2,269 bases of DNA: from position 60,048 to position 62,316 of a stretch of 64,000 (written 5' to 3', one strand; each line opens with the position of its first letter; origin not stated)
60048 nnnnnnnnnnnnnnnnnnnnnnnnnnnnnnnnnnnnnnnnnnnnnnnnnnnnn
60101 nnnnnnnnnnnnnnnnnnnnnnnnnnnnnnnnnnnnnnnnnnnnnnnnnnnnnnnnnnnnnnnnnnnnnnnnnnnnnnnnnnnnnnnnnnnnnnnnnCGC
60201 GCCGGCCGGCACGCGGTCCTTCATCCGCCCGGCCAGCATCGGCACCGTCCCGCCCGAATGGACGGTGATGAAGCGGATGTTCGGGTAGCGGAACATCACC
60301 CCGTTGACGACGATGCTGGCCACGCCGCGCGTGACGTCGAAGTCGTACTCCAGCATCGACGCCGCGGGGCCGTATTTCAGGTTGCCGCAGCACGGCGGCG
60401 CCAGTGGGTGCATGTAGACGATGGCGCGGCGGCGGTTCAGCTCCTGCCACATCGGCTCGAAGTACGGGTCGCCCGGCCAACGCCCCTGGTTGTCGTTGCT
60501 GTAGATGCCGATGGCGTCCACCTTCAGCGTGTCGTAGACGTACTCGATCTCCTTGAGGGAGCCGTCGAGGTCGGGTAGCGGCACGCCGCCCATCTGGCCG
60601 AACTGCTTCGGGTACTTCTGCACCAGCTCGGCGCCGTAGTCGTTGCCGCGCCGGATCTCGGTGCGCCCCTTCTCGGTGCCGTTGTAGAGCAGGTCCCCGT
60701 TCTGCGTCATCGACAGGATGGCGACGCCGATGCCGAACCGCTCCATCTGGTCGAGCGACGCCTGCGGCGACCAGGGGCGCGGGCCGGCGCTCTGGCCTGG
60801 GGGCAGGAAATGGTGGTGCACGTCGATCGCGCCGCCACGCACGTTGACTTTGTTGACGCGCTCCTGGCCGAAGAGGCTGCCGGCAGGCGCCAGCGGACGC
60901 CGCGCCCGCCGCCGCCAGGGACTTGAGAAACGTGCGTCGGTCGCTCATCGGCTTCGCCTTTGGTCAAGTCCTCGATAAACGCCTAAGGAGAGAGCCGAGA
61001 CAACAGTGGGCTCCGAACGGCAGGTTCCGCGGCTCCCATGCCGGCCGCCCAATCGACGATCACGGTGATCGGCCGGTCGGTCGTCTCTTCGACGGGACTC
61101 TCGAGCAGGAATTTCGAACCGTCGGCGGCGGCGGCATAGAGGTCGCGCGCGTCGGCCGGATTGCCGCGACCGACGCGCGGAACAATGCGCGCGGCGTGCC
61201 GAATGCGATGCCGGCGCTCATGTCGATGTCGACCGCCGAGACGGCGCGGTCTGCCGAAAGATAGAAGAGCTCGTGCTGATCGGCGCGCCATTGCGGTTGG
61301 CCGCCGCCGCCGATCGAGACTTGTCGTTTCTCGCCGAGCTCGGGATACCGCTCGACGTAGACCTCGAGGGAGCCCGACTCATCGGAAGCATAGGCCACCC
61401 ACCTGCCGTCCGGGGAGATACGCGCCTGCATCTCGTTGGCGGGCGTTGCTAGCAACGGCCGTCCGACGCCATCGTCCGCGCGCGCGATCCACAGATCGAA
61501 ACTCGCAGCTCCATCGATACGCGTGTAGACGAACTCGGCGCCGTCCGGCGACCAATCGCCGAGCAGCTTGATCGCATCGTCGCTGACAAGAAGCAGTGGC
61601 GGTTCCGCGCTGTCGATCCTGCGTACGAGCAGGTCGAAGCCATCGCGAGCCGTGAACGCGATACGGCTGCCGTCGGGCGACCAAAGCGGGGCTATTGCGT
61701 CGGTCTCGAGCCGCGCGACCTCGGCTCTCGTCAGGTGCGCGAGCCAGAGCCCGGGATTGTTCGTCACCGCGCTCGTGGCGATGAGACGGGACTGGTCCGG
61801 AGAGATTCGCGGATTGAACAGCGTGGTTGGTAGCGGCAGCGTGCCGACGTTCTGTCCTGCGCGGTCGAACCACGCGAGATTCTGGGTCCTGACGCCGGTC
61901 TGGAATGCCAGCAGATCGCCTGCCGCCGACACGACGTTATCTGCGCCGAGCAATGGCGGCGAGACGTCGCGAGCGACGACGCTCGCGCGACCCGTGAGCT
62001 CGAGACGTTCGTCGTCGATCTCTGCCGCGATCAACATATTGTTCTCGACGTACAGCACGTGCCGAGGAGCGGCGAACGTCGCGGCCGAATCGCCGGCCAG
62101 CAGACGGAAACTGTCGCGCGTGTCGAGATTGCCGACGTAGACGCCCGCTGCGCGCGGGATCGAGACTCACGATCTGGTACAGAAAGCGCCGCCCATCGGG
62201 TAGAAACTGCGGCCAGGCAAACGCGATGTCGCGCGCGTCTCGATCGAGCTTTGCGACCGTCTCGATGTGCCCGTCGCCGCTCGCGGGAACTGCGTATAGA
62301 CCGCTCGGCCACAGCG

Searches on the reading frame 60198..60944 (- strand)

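Call 79: search_protein_families(library=pfam, proteins=[window:60198-60944:-], max_evalue=0.001)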
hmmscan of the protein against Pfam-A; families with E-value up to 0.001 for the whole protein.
window:60198-60944:- (249 aa): 1 family
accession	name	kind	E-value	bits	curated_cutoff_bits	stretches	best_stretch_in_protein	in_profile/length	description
PF04909.20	Amidohydro_2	-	9.5e-18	65.4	26.4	1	40-233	1-182/289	Amidohydrolase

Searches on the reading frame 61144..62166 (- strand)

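Call 79: search_protein_families(library=pfam, proteins=[window:61144-62166:-], max_evalue=0.001)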
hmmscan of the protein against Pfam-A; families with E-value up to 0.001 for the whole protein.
window:61144-62166:- (341 aa): 2 families
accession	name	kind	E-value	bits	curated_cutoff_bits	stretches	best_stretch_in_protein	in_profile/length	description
PF07676.18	PD40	-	2.2e-18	66.1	20.9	2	236-271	2-38/38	WD40-like Beta Propeller Repeat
PF00930.27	DPPIV_N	-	0.00035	19.9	22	0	236-287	36-82/354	Dipeptidyl peptidase IV (DPP IV) N-terminal region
